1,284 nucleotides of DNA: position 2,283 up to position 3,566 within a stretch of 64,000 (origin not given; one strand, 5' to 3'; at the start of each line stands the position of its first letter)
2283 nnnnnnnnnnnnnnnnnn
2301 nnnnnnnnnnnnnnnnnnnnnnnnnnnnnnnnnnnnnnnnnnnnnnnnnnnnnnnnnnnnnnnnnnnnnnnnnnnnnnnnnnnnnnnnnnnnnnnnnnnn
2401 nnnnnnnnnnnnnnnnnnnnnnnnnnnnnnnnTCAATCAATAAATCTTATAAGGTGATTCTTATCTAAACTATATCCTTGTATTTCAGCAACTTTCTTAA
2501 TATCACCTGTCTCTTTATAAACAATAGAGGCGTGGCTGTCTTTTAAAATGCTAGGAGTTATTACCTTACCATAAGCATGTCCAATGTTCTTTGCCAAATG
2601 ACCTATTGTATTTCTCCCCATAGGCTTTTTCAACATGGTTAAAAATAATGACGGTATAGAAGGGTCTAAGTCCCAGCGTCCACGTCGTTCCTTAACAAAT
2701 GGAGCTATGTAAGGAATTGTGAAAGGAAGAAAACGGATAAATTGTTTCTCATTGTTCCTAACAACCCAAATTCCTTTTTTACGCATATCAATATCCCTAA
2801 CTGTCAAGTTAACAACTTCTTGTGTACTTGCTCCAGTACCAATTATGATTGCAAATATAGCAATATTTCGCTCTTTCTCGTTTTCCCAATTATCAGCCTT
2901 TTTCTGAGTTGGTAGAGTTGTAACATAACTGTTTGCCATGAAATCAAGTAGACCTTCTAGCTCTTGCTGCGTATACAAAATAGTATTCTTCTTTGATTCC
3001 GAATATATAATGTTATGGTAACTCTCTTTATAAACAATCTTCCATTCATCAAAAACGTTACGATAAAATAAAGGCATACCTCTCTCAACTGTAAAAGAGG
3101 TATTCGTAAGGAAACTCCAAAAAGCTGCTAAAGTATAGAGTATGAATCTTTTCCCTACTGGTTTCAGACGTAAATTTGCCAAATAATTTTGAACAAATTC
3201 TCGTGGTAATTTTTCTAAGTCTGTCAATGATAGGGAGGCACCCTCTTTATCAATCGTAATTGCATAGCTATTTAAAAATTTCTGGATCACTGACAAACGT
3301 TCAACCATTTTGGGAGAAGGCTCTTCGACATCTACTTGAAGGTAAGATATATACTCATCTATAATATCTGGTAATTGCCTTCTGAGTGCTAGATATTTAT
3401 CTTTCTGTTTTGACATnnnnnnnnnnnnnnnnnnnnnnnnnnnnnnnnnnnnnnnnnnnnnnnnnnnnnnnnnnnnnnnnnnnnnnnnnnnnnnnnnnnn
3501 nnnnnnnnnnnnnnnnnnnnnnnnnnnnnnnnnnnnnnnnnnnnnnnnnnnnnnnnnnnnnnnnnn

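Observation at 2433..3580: Catalytically degenerate XerS paralog embedded in a replicon, next to a dif-like palindrome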

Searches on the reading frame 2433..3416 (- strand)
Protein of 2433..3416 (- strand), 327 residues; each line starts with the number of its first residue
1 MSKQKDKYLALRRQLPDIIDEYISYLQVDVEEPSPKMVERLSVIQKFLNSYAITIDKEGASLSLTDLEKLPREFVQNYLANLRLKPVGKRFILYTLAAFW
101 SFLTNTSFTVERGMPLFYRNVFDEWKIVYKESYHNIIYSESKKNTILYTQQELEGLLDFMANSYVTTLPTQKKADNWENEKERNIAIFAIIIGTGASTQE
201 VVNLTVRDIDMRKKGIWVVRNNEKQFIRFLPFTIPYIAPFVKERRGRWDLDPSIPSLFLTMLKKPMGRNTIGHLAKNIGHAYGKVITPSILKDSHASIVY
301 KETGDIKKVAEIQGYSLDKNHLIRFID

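Call 3: search_protein_families(library=pfam, proteins=[window:2433-3416:-], max_evalue=0.1)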
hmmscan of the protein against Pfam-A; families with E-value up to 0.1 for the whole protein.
window:2433-3416:- (327 aa): 1 family
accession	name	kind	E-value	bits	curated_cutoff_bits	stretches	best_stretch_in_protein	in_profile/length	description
PF00589.27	Phage_integrase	-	6.8e-11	42.7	27.1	1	176-316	17-157/172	Phage integrase family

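Call 6: search_protein_families(library=ncbifam, proteins=[window:2433-3416:-], max_evalue=0.01)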
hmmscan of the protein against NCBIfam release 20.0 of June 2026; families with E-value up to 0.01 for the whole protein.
window:2433-3416:- (327 aa): 6 families
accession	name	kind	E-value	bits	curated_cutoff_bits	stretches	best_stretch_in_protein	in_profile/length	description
NF003462.0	PRK05084.1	equivalog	7.2e-36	123.7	267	1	7-312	9-329/360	tyrosine recombinase XerS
NF040815.2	recomb_XerA_Arch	equivalog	5.4e-16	59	220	1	57-315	33-242/263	site-specific tyrosine recombinase/integron integrase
TIGR02225.1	recomb_XerD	equivalog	8.5e-11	41.7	329.6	1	158-316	102-263/290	site-specific tyrosine recombinase XerD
TIGR02224.1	recomb_XerC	equivalog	1.8e-10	40.7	335.15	1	156-315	103-265/295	tyrosine recombinase XerC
NF001399.0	PRK00283.1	subfamily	1.5e-09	37.6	279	1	147-316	101-272/300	tyrosine recombinase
NF002331.0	PRK01287.1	subfamily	2.9e-06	26.5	371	1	182-309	162-294/365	site-specific tyrosine recombinase XerC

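Call 14: find_homologous_proteins(query=window:2433-3416:-, max_evalue=0.00001)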
Query window:2433-3416:- (327 aa): 6 proteins with E <= 0.00001 among 899 candidates.
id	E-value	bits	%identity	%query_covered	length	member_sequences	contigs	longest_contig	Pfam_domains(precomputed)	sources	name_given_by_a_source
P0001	2.7e-204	695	94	100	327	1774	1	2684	PF00589.28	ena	-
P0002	2.1e-136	472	93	70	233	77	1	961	-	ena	-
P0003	5.5e-130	451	61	97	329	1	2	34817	PF00589.28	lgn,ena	-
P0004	2.2e-92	328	99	47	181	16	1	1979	-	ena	-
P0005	1.7e-83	298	96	44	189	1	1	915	-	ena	-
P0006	6.5e-63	231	41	89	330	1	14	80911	PF00589.28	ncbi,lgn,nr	ncbi:TPA: tyrosine-type recombinase/integrase [Streptococcus agalactiae]|nr:tyrosine-type recombinas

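Call 15: search_solved_structures(query=window:2433-3416:-, max_evalue=0.01, show_alignments=3)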
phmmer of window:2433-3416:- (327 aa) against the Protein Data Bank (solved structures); distinct sequences matched with E-value up to 0.01: 4.
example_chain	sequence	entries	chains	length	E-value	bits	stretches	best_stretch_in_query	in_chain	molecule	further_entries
4a8e_A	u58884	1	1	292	3.2e-06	29.7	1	183-316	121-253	PROBABLE TYROSINE RECOMBINASE XERC-LIKE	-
5hxy_A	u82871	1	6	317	1.1e-05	28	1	182-316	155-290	Tyrosine recombinase XerA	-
5dcf_A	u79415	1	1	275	0.00026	23.5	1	183-316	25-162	Tyrosine recombinase XerD,DNA translocase FtsK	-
1a0p_A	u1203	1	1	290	0.00027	23.4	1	183-316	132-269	SITE-SPECIFIC RECOMBINASE XERD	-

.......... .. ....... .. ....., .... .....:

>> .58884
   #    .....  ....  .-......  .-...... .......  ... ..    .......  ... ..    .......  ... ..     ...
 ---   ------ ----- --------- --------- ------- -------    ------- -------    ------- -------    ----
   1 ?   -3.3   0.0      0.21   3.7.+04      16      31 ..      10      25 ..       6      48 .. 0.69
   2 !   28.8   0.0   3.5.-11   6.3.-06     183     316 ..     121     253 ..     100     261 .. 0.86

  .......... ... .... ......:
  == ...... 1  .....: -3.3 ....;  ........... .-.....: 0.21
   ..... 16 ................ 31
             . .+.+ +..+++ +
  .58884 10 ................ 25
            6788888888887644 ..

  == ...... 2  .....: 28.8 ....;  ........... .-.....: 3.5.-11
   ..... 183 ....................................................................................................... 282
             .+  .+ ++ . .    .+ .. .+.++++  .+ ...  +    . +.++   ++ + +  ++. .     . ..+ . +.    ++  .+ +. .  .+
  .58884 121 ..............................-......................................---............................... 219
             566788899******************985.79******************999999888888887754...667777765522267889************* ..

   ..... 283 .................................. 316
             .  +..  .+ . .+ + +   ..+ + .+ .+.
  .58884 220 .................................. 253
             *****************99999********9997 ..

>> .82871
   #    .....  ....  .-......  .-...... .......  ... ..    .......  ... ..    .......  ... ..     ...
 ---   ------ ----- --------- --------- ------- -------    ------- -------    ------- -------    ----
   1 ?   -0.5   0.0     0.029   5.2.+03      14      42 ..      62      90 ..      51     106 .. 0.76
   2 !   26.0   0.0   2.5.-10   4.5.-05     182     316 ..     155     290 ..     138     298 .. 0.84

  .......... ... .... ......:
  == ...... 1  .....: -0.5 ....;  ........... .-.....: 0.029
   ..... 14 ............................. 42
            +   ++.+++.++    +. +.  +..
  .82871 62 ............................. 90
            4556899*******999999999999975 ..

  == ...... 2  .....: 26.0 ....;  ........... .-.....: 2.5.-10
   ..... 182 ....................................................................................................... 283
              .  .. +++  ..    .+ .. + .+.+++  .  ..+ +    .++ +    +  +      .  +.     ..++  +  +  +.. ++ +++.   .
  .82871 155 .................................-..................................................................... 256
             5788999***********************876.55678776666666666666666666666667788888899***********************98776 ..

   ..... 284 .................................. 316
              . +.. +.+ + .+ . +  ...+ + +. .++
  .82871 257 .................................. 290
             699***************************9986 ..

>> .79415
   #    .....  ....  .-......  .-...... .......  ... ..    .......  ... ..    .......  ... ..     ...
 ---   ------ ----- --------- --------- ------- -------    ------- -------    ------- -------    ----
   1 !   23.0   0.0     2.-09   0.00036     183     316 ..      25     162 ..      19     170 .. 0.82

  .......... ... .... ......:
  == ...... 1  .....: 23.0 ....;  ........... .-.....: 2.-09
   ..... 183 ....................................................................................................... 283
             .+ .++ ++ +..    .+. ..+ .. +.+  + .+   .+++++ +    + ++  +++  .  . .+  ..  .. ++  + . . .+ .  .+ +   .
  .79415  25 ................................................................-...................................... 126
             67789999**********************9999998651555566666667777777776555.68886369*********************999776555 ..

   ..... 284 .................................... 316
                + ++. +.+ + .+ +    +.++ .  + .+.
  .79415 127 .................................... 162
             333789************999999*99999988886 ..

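Call 17: find_encoding_contigs(protein=P0006, flank=8000, max_places=4)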
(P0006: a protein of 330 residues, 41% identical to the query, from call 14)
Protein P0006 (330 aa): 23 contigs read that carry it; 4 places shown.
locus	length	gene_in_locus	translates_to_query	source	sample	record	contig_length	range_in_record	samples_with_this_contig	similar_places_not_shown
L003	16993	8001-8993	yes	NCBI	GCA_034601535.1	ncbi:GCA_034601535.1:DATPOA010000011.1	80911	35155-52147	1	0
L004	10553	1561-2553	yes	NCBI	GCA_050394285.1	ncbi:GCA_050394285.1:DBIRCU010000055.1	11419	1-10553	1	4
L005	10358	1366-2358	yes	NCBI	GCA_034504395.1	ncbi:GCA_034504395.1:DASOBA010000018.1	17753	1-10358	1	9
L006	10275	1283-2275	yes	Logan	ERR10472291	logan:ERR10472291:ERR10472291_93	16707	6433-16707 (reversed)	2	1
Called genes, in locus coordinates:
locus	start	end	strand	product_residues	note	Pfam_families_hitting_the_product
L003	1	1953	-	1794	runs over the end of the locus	PF28553:WH_1, PF28554:DUF8437, PF04851:ResIII, PF28555:Helicase_dom, PF00176:SNF2-rel_dom (weak), PF00271:Helicase_C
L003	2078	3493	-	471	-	PF14284:PcfJ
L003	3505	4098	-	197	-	PF14058:PcfK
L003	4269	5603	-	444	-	PF12965:DUF3854 (faint)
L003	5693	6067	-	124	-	-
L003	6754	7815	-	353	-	-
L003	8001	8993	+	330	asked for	PF00589:Phage_integrase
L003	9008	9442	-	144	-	PF04138:GtrA_DPMS_TM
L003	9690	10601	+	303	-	PF13930:Endonuclea_NS_2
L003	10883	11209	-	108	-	-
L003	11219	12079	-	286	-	PF01656:CbiA (weak), PF13614:AAA_31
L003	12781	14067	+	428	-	-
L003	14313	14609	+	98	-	-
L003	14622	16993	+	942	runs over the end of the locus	-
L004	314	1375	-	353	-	-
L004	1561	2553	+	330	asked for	PF00589:Phage_integrase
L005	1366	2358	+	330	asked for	PF00589:Phage_integrase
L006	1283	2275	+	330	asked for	PF00589:Phage_integrase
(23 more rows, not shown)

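Call 18: find_encoding_contigs(protein=P0003, flank=8000, max_places=3)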
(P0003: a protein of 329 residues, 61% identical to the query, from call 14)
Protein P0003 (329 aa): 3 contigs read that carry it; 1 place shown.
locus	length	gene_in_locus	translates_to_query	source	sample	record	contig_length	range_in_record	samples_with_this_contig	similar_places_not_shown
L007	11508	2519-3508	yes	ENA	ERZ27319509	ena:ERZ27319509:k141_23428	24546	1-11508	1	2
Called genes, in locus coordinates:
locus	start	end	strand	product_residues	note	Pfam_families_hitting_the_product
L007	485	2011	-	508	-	-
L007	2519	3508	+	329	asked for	PF00589:Phage_integrase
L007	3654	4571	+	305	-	PF01223:Endonuclease_NS (weak), PF13930:Endonuclea_NS_2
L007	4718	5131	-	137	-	-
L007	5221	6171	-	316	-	PF01656:CbiA (weak), PF13614:AAA_31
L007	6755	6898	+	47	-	-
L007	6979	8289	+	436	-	-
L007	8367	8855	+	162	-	-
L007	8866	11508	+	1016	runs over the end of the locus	-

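Call 45: search_protein_representatives(alignment_id=A2)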
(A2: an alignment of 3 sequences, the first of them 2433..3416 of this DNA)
Query: 3 sequences, 327 profile positions. Proteins with E-value up to 0.001 (for the whole library): 2153; up to 1e-10: 281; up to 1e-30: 15. The best 150 are listed.
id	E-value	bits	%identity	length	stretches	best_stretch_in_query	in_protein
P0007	6.2e-101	354.3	-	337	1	5-326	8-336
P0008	2.4e-95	335.9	-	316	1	17-309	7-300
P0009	2.9e-76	273.2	-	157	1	114-265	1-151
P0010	1.3e-75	271.1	-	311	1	4-296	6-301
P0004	2.3e-73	263.7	-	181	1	1-153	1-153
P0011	5.2e-72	259.3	-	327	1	6-314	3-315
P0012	5.0e-71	256.0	-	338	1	6-324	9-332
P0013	1.3e-70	254.7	-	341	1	5-326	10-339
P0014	2.3e-69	250.5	-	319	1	35-317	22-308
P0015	1.2e-63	231.7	-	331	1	18-311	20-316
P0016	1.0e-61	225.4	-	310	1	2-296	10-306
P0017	5.5e-60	219.7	-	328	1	6-326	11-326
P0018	1.5e-46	175.6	-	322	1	1-309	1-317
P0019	1.8e-32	129.3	-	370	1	8-317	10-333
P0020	1.8e-31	126.0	-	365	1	52-314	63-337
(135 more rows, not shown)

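Call 47: predict_structure(alignment_id=A1)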
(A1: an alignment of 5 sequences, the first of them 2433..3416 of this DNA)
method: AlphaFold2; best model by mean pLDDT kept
length: 327 residues; sequences in the alignment: 5
mean_pLDDT: 48.8   pTM: 0.40
mean pLDDT of the five models: 48.8, 48.4, 48.2, 47.6, 47.2
residues with pLDDT >= 90: 0; 70-90: 46; 50-70: 96; < 50: 185
segments of 3 or more residues with pLDDT < 50: 50-150, 198-200, 202-204, 246-268, 277-307, 312-327
pLDDT, mean of each block of 10 residues (from residue 1): 76 67 58 66 54 32 36 39 34 33 29 27 26 28 33 61 63 64 67 54 57 69 68 78 51 33 40 49 42 44 47 45 36
secondary structure, 60 per line:
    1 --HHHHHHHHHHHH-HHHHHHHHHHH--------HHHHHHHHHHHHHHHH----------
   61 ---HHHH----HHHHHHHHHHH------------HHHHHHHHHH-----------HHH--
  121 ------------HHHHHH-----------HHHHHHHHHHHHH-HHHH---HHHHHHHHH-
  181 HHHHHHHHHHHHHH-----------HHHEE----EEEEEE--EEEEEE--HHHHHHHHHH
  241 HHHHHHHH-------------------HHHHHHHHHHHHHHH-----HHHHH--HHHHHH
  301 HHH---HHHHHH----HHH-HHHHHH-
elements in order: H3-14 H16-26 H35-50 H64-67 H72-82 H95-104 H133-138 H150-162 H164-167 H171-179 H181-194 E215-220 E223-228 H231-248 H268-282 H288-292 H295-303 H307-312 H321-326

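Call 51: find_related_loci(query=A4, collection=genome_contigs, flank=10000)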
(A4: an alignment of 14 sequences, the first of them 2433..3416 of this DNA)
Query A4 (327 aa) in genome_contigs; peptide patterns used: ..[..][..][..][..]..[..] (x = any residue, [..] = any of these).
13 stretches matched a pattern; 3 encode a relative of the query (tblastn E <= 1e-3); 3 distinct loci.
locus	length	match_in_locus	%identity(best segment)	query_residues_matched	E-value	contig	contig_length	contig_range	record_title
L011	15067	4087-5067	97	1-327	0e+0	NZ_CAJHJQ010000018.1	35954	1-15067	Streptococcus salivarius isolate AMBR024, whole genome shotgun sequence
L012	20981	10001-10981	96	1-327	0e+0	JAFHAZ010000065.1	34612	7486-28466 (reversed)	MAG: Streptococcus sp. isolate 01WH k141_75988, whole genome shotgun sequence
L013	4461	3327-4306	96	1-327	0e+0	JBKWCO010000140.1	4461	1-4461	MAG: Streptococcus sp. isolate 47-1_22 NODE_17862_length_4461_cov_2.758965, whole genome shotgun sequence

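Call 53: find_encoding_contigs(protein=P0007, flank=8000, max_places=3)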
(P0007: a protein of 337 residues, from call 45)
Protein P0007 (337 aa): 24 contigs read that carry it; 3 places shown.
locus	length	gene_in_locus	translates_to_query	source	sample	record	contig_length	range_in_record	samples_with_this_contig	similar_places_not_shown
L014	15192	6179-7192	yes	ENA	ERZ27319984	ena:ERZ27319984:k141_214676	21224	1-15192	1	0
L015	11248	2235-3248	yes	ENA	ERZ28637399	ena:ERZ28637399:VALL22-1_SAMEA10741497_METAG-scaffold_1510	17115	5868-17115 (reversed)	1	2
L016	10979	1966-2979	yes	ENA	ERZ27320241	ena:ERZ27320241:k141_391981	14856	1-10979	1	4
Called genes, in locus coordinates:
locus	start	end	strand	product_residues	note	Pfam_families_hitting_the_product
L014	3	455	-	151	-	?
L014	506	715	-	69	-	-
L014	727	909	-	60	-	-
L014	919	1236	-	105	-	-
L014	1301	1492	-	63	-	-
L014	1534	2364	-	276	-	PF04404:ERF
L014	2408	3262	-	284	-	PF12684:DUF3799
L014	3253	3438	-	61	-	-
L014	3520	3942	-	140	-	PF00436:SSB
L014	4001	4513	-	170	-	-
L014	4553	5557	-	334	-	PF01051:Rep3_N, PF21205:Rep3_C (faint)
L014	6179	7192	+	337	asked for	PF00589:Phage_integrase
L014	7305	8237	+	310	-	PF13930:Endonuclea_NS_2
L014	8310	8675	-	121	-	-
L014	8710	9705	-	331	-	PF13614:AAA_31, PF01656:CbiA (weak)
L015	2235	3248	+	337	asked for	PF00589:Phage_integrase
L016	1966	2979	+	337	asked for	PF00589:Phage_integrase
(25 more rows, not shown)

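Call 54: find_encoding_contigs(protein=P0011, flank=7000, max_places=2)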
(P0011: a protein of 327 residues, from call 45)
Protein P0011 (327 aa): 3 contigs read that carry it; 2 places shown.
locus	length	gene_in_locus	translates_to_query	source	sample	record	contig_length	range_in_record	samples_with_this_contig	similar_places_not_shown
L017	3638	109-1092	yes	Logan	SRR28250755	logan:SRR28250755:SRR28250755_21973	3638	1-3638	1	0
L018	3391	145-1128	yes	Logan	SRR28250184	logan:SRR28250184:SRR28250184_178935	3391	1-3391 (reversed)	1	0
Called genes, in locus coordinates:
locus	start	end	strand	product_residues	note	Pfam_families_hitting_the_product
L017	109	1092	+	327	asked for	PF00589:Phage_integrase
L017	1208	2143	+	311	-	PF13930:Endonuclea_NS_2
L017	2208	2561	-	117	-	-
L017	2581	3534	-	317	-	PF13614:AAA_31, PF01656:CbiA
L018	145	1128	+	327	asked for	PF00589:Phage_integrase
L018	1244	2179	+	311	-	PF13930:Endonuclea_NS_2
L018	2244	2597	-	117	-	-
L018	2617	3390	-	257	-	?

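Call 55: find_encoding_contigs(protein=P0013, flank=7000, max_places=2)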
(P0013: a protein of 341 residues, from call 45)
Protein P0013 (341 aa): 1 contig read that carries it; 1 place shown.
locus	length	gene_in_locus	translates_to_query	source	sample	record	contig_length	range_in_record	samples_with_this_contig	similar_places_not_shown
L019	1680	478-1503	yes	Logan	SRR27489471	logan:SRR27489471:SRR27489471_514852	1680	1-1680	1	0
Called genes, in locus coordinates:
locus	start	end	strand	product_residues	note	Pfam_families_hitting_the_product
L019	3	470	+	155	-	?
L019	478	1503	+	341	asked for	PF00589:Phage_integrase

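Call 56: find_encoding_contigs(protein=P0017, flank=7000, max_places=2)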
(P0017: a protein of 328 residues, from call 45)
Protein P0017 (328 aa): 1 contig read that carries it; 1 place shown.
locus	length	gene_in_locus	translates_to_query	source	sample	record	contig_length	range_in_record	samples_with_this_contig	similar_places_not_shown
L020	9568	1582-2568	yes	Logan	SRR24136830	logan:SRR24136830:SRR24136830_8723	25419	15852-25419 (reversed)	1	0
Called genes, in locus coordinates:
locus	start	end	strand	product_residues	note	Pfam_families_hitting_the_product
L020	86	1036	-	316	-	PF01051:Rep3_N, PF21205:Rep3_C (weak)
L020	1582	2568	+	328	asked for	PF00589:Phage_integrase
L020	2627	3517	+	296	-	PF13930:Endonuclea_NS_2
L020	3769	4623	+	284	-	PF00142:Fer4_NifH (weak), PF01656:CbiA, PF02374:ArsA_ATPase, PF06564:CBP_BcsQ, PF09140:MipZ (weak), PF10609:ParA (weak), PF13614:AAA_31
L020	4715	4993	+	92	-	-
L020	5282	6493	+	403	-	-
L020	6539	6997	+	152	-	-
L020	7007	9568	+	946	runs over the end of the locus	PF12696:TraG-D_C (weak)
